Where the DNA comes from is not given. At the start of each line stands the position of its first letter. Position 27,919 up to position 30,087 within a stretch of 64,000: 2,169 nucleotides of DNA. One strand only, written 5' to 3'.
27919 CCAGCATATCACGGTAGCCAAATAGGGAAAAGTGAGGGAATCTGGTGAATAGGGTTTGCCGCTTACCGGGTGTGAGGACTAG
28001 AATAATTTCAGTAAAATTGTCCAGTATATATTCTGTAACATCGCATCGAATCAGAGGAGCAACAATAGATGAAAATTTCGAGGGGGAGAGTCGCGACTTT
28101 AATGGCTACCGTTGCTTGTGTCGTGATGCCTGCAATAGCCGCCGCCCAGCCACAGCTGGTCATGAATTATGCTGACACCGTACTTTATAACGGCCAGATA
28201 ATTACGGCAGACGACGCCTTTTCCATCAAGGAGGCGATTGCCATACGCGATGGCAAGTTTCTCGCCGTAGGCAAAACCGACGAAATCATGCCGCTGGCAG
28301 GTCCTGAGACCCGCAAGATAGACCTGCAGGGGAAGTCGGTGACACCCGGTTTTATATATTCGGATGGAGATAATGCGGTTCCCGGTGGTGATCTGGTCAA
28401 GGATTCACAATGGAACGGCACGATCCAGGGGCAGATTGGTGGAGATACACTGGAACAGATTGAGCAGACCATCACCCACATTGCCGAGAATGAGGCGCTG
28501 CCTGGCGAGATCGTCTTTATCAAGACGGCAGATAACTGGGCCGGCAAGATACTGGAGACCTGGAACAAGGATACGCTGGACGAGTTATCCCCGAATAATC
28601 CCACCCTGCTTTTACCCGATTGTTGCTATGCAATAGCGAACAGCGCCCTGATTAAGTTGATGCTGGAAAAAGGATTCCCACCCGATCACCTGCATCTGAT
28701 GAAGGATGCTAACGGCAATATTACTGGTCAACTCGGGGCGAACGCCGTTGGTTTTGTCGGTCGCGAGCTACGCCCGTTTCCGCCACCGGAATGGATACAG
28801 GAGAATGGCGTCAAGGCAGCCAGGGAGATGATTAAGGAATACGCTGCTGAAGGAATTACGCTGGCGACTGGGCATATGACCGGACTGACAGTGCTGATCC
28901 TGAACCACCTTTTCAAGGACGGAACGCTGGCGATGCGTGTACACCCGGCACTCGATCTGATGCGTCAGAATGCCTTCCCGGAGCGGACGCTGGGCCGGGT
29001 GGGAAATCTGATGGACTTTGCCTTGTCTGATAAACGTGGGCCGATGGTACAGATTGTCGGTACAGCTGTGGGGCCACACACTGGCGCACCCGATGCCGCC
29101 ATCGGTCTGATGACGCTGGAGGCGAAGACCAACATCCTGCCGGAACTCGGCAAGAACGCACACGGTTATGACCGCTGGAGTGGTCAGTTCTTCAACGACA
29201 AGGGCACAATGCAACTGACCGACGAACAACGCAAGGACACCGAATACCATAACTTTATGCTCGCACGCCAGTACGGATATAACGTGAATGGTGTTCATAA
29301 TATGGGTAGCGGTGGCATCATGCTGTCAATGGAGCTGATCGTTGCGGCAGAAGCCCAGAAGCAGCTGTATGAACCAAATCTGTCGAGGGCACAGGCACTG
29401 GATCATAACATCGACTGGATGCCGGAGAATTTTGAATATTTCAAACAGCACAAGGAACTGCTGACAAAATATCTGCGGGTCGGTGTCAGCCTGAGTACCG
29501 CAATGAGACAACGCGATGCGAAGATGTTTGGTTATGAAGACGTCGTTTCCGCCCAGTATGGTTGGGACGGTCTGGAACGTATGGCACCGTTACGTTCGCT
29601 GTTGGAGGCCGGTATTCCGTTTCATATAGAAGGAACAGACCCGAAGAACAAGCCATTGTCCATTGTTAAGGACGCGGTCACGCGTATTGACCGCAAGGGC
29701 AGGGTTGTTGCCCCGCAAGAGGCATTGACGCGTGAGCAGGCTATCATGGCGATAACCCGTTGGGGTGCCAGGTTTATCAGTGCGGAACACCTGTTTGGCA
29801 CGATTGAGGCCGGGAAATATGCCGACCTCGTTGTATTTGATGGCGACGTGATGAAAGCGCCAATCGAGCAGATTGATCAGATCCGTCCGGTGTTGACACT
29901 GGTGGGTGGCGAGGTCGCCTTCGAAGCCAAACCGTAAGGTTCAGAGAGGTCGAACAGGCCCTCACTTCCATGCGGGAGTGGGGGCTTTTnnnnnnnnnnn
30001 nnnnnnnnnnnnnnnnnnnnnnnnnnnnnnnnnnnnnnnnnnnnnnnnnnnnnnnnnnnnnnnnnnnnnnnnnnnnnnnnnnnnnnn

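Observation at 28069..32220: Two amidohydrolase paralogs have replaced the canonical HxH metal-binding motif with S/N-D-G-D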

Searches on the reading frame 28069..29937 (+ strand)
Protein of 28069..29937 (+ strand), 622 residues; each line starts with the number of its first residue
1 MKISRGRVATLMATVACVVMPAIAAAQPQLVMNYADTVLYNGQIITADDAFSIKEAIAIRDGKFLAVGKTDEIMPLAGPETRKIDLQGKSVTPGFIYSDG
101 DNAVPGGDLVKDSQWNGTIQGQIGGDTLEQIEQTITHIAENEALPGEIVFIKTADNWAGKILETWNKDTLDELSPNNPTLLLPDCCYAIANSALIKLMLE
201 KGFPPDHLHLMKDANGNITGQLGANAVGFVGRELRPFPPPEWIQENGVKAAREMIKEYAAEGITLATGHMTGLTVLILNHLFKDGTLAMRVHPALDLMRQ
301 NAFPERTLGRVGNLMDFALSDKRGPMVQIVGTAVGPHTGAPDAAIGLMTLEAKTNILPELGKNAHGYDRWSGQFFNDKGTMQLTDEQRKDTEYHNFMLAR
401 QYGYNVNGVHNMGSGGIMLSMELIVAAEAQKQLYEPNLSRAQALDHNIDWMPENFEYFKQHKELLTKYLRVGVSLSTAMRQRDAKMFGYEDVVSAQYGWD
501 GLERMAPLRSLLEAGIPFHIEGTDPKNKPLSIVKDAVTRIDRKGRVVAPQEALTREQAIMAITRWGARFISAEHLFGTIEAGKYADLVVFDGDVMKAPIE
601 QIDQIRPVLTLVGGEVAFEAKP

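Call 7: search_protein_families(library=pfam, proteins=[window:28069-29937:+], max_evalue=0.01)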
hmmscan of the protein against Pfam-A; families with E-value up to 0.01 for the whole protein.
window:28069-29937:+ (622 aa): 3 families
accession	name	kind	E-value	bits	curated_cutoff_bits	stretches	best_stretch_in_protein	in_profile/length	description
PF07969.17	Amidohydro_3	-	1.8e-30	107.3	29.7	1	130-617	40-471/472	Amidohydrolase family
PF01979.26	Amidohydro_1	-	4.8e-09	36.3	25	1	506-616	233-344/345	Amidohydrolase family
PF22039.1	HUTI_composite_bact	-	0.0033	17.5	25.5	0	56-73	2-19/26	Imidazolonepropionase-like composite domain, bacteria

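Call 8: search_protein_families(library=ncbifam, proteins=[window:28069-29937:+], max_evalue=0.01)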
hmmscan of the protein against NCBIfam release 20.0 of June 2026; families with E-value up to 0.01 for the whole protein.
window:28069-29937:+ (622 aa): 21 families
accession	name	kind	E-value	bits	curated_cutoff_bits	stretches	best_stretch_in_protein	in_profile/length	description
TIGR01224.1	hutI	equivalog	1.2e-08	34.2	298.15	1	55-110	4-56/377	imidazolonepropionase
NF006056.0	PRK08204.1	subfamily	4.5e-08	32.3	391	1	543-595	333-384/449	hypothetical protein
NF051886.1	XaaProDiPepCaul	equivalog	4.4e-07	29.3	500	1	553-609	336-391/398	Xaa-Pro dipeptidase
TIGR00221.1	nagA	equivalog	2.6e-06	26.6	225.65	0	38-96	6-59/380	N-acetylglucosamine-6-phosphate deacetylase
NF006055.0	PRK08203.1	equivalog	4.3e-06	25.5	532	1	544-597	345-397/455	8-oxoguanine deaminase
NF008371.0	PRK11170.1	equivalog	8.9e-06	24.8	483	0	554-593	327-366/382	N-acetylglucosamine-6-phosphate deacetylase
NF005557.0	PRK07228.1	equivalog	1.6e-05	23.8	522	0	552-607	336-392/445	5'-deoxyadenosine deaminase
NF006560.0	PRK09061.1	subfamily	1.8e-05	23.2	340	1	13-96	6-81/517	amidohydrolase family protein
NF006549.0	PRK09045.1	equivalog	2.3e-05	23.2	540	1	505-593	292-381/444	TRZ/ATZ family hydrolase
NF006689.0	PRK09237.1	equivalog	2.9e-05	22.8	371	1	36-96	4-60/383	amidohydrolase/deacetylase family metallohydrolase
NF005540.0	PRK07203.1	equivalog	3.9e-05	22.5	444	1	38-98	3-64/444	putative aminohydrolase SsnA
TIGR02967.1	guan_deamin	equivalog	6.1e-05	22.2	375.4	1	550-604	320-374/401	guanine deaminase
NF006679.0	PRK09228.1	subfamily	6.1e-05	22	351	0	550-594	345-389/433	guanine deaminase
TIGR02318.1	phosphono_phnM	equivalog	0.00016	20.8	390.55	0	39-102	2-57/376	phosphonate metabolism protein PhnM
NF009941.0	PRK13404.1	subfamily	0.00021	20.1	647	1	35-127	4-90/478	dihydropyrimidinase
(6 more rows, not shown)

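Call 12: search_solved_structures(query=window:28069-29937:+, max_evalue=0.01, show_alignments=2)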
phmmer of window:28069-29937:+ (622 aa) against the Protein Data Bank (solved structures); distinct sequences matched with E-value up to 0.01: 10.
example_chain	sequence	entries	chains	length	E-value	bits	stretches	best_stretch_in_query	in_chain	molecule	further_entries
3ggm_A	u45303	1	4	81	5.7e-08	34.7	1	32-95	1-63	uncharacterized protein BT9727_2919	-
4v1x_A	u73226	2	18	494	1e-06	30.6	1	494-591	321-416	ATRAZINE CHLOROHYDROLASE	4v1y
4gbd_A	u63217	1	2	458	2.3e-06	29.4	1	506-593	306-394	Putative uncharacterized protein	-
4dyk_A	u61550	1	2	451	2.5e-06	29.3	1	506-593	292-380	AMIDOHYDROLASE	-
7ww2_A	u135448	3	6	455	0.0016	20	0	505-619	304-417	8-oxoguanine deaminase | Hydroxydechloroatrazine ethylaminohydrolase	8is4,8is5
1k1d_A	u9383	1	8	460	0.0019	19.8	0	38-128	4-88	D-hydantoinase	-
4ub9_A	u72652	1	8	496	0.0027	19.3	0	39-97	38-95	Molinate hydrolase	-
4wgx_A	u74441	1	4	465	0.003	19.1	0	40-97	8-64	Molinate hydrolase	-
3gip_A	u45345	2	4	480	0.0034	19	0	543-595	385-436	N-acyl-D-glutamate deacylase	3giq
3feq_A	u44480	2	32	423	0.0087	17.6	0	35-96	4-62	PUTATIVE AMIDOHYDROLASE | PROLIDASE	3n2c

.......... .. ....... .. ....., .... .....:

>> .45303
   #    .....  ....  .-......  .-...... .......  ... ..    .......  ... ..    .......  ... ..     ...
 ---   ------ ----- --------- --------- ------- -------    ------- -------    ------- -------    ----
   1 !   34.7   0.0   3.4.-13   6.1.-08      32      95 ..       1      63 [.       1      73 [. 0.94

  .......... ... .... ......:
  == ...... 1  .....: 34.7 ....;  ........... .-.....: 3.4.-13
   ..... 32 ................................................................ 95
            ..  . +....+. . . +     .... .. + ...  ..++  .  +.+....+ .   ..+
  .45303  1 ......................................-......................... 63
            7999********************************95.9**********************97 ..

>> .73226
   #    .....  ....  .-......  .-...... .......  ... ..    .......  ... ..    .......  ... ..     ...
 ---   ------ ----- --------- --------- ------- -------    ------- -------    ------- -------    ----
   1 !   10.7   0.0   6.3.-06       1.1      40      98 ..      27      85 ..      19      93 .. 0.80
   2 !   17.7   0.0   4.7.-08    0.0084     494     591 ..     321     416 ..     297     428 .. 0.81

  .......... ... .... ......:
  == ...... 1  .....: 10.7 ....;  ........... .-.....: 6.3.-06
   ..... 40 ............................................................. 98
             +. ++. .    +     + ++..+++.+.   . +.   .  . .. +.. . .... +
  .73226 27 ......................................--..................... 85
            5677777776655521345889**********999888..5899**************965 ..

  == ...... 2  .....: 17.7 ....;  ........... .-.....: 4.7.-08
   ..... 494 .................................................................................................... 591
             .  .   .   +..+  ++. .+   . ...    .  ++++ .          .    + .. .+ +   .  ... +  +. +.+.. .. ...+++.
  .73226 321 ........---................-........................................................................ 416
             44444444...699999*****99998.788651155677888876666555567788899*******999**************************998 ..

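Call 13: find_homologous_proteins(query=window:28069-29937:+, max_evalue=0.00001)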
Query window:28069-29937:+ (622 aa): 224 proteins with E <= 0.00001 among 8000 candidates; the best 120 are listed.
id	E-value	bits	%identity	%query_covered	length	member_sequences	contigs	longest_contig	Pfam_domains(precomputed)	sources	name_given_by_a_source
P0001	0.0e+0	1386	97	100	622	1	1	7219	PF07969.18,PF01979.27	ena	-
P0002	0.0e+0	1382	97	100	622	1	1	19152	PF07969.18,PF01979.27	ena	-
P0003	0.0e+0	1376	96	100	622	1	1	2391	PF07969.18,PF01979.27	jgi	-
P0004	0.0e+0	1362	95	100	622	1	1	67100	PF07969.18,PF01979.27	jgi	-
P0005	0.0e+0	1347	95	100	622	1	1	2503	PF07969.18,PF01979.27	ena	-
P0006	0.0e+0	1345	94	100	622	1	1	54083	PF07969.18,PF01979.27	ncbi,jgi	jgi:predicted amidohydrolase YtcJ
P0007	0.0e+0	1334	94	100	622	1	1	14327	PF07969.18,PF01979.27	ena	-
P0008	0.0e+0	1309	91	100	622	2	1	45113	PF07969.18,PF01979.27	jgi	jgi:predicted amidohydrolase YtcJ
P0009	0.0e+0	1293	90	100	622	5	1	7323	PF07969.18,PF01979.27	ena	-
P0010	0.0e+0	1274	88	100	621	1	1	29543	PF07969.18,PF01979.27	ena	-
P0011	0.0e+0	1267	88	100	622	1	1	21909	PF07969.18,PF01979.27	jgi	-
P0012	0.0e+0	1257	87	99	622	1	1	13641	PF07969.18,PF01979.27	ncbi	-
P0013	0.0e+0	1250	87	99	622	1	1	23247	PF07969.18,PF01979.27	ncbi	-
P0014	0.0e+0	1236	85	100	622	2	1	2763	PF07969.18,PF01979.27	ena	-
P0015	0.0e+0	1230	85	100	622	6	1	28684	PF07969.18,PF01979.27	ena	-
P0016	0.0e+0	1200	85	97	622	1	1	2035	PF07969.18,PF01979.27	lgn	-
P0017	0.0e+0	1117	80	95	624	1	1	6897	PF07969.18,PF01979.27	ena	-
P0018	0.0e+0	1068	75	97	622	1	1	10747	PF07969.18,PF01979.27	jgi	jgi:predicted amidohydrolase YtcJ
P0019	0.0e+0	1056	73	98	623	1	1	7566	PF07969.18,PF01979.27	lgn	-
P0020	0.0e+0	1045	74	97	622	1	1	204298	PF07969.18,PF01979.27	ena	-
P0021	0.0e+0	1034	71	99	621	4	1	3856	PF07969.18,PF01979.27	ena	-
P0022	0.0e+0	1032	71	100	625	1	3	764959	PF07969.18,PF01979.27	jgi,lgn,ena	-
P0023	0.0e+0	1031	72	96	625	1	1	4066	PF07969.18,PF01979.27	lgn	-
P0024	0.0e+0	1030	73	97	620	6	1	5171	PF07969.18,PF01979.27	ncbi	-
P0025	0.0e+0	1022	72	96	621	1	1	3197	PF07969.18,PF01979.27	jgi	jgi:predicted amidohydrolase YtcJ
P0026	0.0e+0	1021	71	100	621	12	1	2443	PF07969.18,PF01979.27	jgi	-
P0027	0.0e+0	1021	71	99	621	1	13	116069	PF07969.18,PF01979.27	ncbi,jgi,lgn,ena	ncbi:MAG: amidohydrolase [Gammaproteobacteria bacterium]|jgi:predicted amidohydrolase YtcJ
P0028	0.0e+0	1017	69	100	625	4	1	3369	PF07969.18,PF01979.27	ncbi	-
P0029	0.0e+0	1010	71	95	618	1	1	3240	PF07969.18,PF01979.27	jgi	jgi:predicted amidohydrolase YtcJ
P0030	2.4e-297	1005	70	97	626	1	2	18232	PF07969.18,PF01979.27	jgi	jgi:predicted amidohydrolase YtcJ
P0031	3.3e-297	1005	68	100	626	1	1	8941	PF07969.18,PF01979.27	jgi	jgi:predicted amidohydrolase YtcJ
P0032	1.4e-294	996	69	96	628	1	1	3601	PF07969.18,PF01979.27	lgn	-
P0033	1.0e-291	987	68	98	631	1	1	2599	PF07969.18,PF01979.27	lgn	-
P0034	1.2e-288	977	68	95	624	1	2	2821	PF07969.18,PF01979.27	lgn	-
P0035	6.8e-286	968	65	100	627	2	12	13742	PF07969.18,PF01979.27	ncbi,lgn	-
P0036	8.9e-285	964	68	98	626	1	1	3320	PF07969.18,PF01979.27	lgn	-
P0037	1.2e-283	960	66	98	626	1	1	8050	PF07969.18,PF01979.27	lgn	-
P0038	1.6e-267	907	64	98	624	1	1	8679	PF07969.18,PF01979.27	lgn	-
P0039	2.7e-246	837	78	74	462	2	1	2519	PF07969.18,PF01979.27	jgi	jgi:hypothetical protein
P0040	1.1e-228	779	70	75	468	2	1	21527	PF07969.18,PF01979.27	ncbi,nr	ncbi:MAG: amidohydrolase family protein, partial [Gammaproteobacteria bacterium]|nr:amidohydrolase f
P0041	7.7e-224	763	97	56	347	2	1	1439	PF07969.18,PF01979.27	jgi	jgi:hypothetical protein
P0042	1.7e-217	742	53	100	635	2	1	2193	PF07969.18,PF01979.27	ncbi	-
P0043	3.0e-217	741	52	100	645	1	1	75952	PF07969.18,PF01979.27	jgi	jgi:predicted amidohydrolase YtcJ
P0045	9.2e-213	726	52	98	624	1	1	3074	PF07969.18,PF01979.27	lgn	-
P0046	1.3e-212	726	51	99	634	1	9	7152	PF07969.18,PF01979.27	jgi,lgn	-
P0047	1.7e-212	725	51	99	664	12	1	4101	PF07969.18,PF01979.27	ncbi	-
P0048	7.5e-212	723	52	99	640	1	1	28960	PF07969.18,PF01979.27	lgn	-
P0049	2.8e-211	721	52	97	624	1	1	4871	PF07969.18,PF01979.27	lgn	-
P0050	6.3e-211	720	52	97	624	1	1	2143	PF07969.18,PF01979.27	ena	-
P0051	7.3e-211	720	51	98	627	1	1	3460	PF07969.18,PF01979.27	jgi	jgi:predicted amidohydrolase YtcJ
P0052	1.2e-210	719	51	98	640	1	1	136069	PF07969.18,PF01979.27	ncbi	ncbi:MAG TPA: amidohydrolase family protein [Woeseiaceae bacterium]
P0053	1.4e-210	719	52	97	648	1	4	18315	PF07969.18,PF01979.27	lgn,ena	-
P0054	3.0e-210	718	52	98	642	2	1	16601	PF07969.18,PF01979.27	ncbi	-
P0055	3.5e-210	718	51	99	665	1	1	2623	PF07969.18,PF01979.27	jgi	-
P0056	4.0e-210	717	51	99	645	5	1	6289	PF07969.18,PF01979.27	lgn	-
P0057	2.0e-209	715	51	99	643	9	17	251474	PF07969.18,PF01979.27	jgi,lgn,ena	jgi:predicted amidohydrolase YtcJ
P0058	2.2e-209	715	51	98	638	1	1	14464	PF07969.18,PF01979.27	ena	-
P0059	4.0e-209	714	51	95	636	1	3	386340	PF07969.18,PF01979.27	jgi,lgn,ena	-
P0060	4.6e-209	714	51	100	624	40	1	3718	PF07969.18,PF01979.27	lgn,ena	-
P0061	1.7e-208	712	51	98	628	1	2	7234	PF07969.18,PF01979.27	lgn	-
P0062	1.8e-208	712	51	99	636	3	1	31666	PF07969.18,PF01979.27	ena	-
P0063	2.7e-208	711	50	99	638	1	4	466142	PF07969.18,PF01979.27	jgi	jgi:predicted amidohydrolase YtcJ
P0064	3.7e-208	711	51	97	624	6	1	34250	PF07969.18,PF01979.27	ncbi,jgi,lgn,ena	-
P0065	4.0e-208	711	52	95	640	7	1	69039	PF07969.18,PF01979.27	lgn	-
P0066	4.6e-208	711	51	95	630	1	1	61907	PF07969.18,PF01979.27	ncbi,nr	ncbi:MAG TPA: amidohydrolase family protein [Woeseiaceae bacterium]|nr:amidohydrolase family protein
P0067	2.2e-207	708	51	97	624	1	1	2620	PF07969.18,PF01979.27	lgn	-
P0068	2.8e-207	708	52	97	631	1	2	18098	PF07969.18,PF01979.27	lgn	-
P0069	4.2e-207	707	50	99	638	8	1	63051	PF07969.18,PF01979.27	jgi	-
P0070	4.3e-207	707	52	96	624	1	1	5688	PF07969.18,PF01979.27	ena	-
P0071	2.5e-206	705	51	97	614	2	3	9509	PF07969.18,PF01979.27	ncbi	-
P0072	3.2e-206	704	52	96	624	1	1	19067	PF07969.18,PF01979.27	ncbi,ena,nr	ncbi:MAG: amidohydrolase family protein [Woeseiaceae bacterium]|nr:amidohydrolase family protein [Wo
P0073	3.2e-206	704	50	99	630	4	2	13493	PF07969.18,PF01979.27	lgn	-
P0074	3.5e-206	704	51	98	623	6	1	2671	PF07969.18,PF01979.27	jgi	jgi:predicted amidohydrolase YtcJ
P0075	5.4e-206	704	51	97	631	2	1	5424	PF07969.18,PF01979.27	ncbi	-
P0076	6.6e-206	703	50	99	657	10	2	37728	PF07969.18,PF01979.27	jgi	-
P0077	7.8e-206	703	50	98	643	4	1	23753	PF07969.18,PF01979.27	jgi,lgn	jgi:predicted amidohydrolase YtcJ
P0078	8.5e-206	703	51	96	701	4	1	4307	PF07969.18,PF01979.27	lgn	-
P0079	9.5e-206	703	52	95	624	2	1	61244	PF07969.18,PF01979.27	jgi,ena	-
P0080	2.5e-205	702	50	97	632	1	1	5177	PF07969.18,PF22039.2,PF01979.27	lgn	-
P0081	4.1e-205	701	53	95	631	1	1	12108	PF07969.18,PF01979.27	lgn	-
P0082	4.3e-205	701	50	99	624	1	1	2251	PF07969.18,PF01979.27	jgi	-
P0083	5.1e-205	700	51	97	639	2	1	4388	PF07969.18,PF01979.27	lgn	-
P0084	8.5e-205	700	50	98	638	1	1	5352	PF07969.18,PF01979.27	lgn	-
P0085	9.2e-205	700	50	98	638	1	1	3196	PF07969.18,PF01979.27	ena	-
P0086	1.3e-204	699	51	97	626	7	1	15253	PF07969.18,PF01979.27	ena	-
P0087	1.5e-204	699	51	95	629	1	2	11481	PF07969.18,PF01979.27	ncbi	ncbi:MAG: amidohydrolase family protein [Xanthomonadales bacterium]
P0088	1.5e-204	699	51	95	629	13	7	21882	PF07969.18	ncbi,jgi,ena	jgi:predicted amidohydrolase YtcJ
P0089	3.3e-204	698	50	98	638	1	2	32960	PF07969.18,PF01979.27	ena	-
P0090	3.4e-204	698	51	97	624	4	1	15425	PF07969.18,PF01979.27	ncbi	-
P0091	4.1e-204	697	50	97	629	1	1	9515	PF07969.18,PF01979.27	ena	-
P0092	7.3e-204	697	51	95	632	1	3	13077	PF07969.18,PF01979.27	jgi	jgi:predicted amidohydrolase YtcJ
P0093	1.6e-203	696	52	95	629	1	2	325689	PF07969.18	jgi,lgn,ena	-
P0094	1.6e-203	696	52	95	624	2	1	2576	PF07969.18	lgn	-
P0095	4.3e-203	694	51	95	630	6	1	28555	PF07969.18,PF01979.27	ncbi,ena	-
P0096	5.8e-203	694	49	99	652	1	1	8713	PF07969.18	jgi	jgi:predicted amidohydrolase YtcJ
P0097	7.0e-203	693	49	97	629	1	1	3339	PF07969.18,PF01979.27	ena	-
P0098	2.9e-202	691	49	99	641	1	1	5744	PF07969.18,PF01979.27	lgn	-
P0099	3.2e-202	691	51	95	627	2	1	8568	PF07969.18,PF01979.27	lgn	-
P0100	4.6e-202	691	51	95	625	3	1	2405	PF07969.18,PF01979.27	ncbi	-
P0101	1.1e-201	689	51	95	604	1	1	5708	PF07969.18,PF01979.27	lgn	-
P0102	1.3e-201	689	50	95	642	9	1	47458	PF07969.18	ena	-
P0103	3.7e-201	688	50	99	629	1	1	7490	PF07969.18,PF01979.27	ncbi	-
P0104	5.5e-201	687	49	97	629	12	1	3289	PF07969.18,PF01979.27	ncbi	-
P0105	6.8e-201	687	50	99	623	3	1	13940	PF07969.18,PF01979.27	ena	-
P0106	1.8e-200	685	49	99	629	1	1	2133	PF07969.18,PF01979.27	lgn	-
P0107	3.3e-200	685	50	95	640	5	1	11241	PF07969.18,PF01979.27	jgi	-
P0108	6.5e-200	684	49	97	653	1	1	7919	PF07969.18,PF01979.27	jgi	jgi:predicted amidohydrolase YtcJ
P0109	9.9e-200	683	50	95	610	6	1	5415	PF07969.18,PF01979.27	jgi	jgi:predicted amidohydrolase YtcJ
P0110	2.9e-199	682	50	96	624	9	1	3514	PF07969.18,PF01979.27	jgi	jgi:predicted amidohydrolase YtcJ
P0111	3.0e-199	681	48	98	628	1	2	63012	PF07969.18,PF01979.27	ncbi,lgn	-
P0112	3.5e-199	681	50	96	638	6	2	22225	PF07969.18,PF01979.27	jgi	-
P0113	4.2e-199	681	49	96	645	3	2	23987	PF07969.18,PF01979.27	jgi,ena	-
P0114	5.9e-199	680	48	99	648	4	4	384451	PF07969.18,PF01979.27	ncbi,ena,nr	ncbi:MAG: amidohydrolase family protein [Gammaproteobacteria bacterium]|nr:amidohydrolase family pro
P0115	1.3e-198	679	49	98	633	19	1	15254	PF07969.18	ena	-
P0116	5.0e-198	677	50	95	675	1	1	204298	PF07969.18,PF01979.27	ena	-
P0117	5.9e-198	677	49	98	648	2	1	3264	PF07969.18,PF01979.27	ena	-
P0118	1.0e-197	676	49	95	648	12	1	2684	PF07969.18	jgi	jgi:predicted amidohydrolase YtcJ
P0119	1.3e-197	676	49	97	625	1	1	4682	PF07969.18,PF01979.27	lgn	-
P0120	1.8e-196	672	49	97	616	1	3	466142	PF07969.18,PF01979.27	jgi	jgi:predicted amidohydrolase YtcJ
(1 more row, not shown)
